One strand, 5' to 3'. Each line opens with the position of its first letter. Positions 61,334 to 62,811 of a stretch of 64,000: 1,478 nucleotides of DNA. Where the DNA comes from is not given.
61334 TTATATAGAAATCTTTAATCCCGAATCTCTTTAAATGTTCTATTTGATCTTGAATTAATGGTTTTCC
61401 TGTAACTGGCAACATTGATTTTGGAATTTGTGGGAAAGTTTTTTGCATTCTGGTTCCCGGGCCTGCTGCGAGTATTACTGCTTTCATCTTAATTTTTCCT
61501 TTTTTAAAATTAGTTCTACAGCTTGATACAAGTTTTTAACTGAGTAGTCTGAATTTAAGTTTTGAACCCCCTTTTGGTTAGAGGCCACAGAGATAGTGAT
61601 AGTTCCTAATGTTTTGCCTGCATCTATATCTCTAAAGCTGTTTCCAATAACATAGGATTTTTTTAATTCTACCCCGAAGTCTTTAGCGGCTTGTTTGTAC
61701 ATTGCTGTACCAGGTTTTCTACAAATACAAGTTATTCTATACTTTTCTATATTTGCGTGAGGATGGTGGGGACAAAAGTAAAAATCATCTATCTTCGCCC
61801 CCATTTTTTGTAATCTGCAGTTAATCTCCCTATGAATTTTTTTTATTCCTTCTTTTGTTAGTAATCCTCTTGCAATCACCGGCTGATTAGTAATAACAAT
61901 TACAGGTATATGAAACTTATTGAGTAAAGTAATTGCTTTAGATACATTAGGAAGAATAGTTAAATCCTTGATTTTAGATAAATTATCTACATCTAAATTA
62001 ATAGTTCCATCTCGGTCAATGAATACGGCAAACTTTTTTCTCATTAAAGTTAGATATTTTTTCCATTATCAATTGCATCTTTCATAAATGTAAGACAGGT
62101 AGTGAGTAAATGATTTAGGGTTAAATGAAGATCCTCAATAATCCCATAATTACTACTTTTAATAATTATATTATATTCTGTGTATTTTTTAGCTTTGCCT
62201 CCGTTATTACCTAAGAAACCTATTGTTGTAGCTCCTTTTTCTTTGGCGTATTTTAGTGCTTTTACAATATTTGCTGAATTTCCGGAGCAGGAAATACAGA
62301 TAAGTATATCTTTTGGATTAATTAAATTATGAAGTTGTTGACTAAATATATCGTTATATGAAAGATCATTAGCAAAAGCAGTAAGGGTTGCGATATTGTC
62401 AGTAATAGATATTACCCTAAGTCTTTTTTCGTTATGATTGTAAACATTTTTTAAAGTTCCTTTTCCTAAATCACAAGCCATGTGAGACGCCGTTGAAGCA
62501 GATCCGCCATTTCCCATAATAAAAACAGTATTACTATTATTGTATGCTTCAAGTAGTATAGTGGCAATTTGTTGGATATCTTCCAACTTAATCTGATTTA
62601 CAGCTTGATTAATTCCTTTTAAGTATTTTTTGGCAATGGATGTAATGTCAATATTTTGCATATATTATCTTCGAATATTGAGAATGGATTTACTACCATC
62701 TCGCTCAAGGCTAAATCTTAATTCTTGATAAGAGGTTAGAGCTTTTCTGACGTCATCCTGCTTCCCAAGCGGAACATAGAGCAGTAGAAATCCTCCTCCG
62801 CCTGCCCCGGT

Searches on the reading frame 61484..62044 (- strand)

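Call 89: search_protein_families(library=ncbifam, proteins=[window:61484-62044:-], max_evalue=1e-10)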
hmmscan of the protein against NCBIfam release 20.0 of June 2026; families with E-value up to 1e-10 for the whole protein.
window:61484-62044:- (186 aa): 8 families
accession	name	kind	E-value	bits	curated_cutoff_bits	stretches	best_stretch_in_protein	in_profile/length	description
NF006506.0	PRK08942.1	equivalog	2.6e-39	134.7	178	1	6-168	5-161/182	D-glycero-beta-D-manno-heptose 1,7-bisphosphate 7-phosphatase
TIGR01656.1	Histidinol-ppas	subfamily_domain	1.4e-32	112.7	84.15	1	6-150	2-142/149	histidinol-phosphate phosphatase domain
TIGR00213.1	GmhB_yaeD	subfamily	4.3e-30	104.7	149.6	1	6-144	3-140/176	D-glycero-beta-D-manno-heptose 1,7-bisphosphate 7-phosphatase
TIGR01662.1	HAD-SF-IIIA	subfamily_domain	2.1e-27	95.9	44.6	1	6-154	2-139/141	HAD-IIIA family hydrolase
NF005264.0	PRK06769.1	equivalog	2.2e-26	92.7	217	1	4-181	4-173/175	HAD-IIIA family hydrolase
NF050049.1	HBPPhtaseGmhB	domain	3.2e-24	85.7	250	1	3-169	2-160/171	D-glycero-alpha-D-manno-heptose-1,7-bisphosphate 7-phosphatase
NF003937.0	PRK05446.1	equivalog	9e-17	61.1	443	1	4-170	3-165/355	bifunctional histidinol-phosphatase/imidazoleglycerol-phosphate dehydratase HisB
TIGR01261.1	hisB_Nterm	equivalog_domain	4.6e-14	52.2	140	1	6-157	3-150/161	histidinol-phosphatase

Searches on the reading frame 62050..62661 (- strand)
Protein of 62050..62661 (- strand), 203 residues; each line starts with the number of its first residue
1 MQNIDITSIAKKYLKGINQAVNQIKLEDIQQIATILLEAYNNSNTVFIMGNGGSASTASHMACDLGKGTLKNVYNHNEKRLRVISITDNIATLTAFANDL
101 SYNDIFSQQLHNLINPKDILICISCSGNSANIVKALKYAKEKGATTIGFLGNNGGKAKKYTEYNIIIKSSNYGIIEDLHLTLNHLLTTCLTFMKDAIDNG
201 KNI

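Call 89: search_protein_families(library=ncbifam, proteins=[window:62050-62661:-], max_evalue=1e-10)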
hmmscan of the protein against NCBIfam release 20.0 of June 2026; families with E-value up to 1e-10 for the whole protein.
window:62050-62661:- (203 aa): 5 families
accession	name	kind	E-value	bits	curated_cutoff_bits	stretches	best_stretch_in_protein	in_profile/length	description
TIGR00441.1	gmhA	equivalog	9.1e-37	126.5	209.45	1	34-189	2-152/154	D-sedoheptulose 7-phosphate isomerase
NF010546.0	PRK13936.1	equivalog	5.7e-31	107.8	276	1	18-188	19-186/197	phosphoheptose isomerase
NF001628.0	PRK00414.1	equivalog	8.9e-28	97.2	265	1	22-188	23-184/192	D-sedoheptulose 7-phosphate isomerase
NF010547.0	PRK13938.1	equivalog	4.3e-25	88.5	320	1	22-186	24-183/196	D-sedoheptulose 7-phosphate isomerase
NF008138.0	PRK10886.1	equivalog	4.7e-18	65.6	352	1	27-184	25-181/196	DnaA initiator-associating protein DiaA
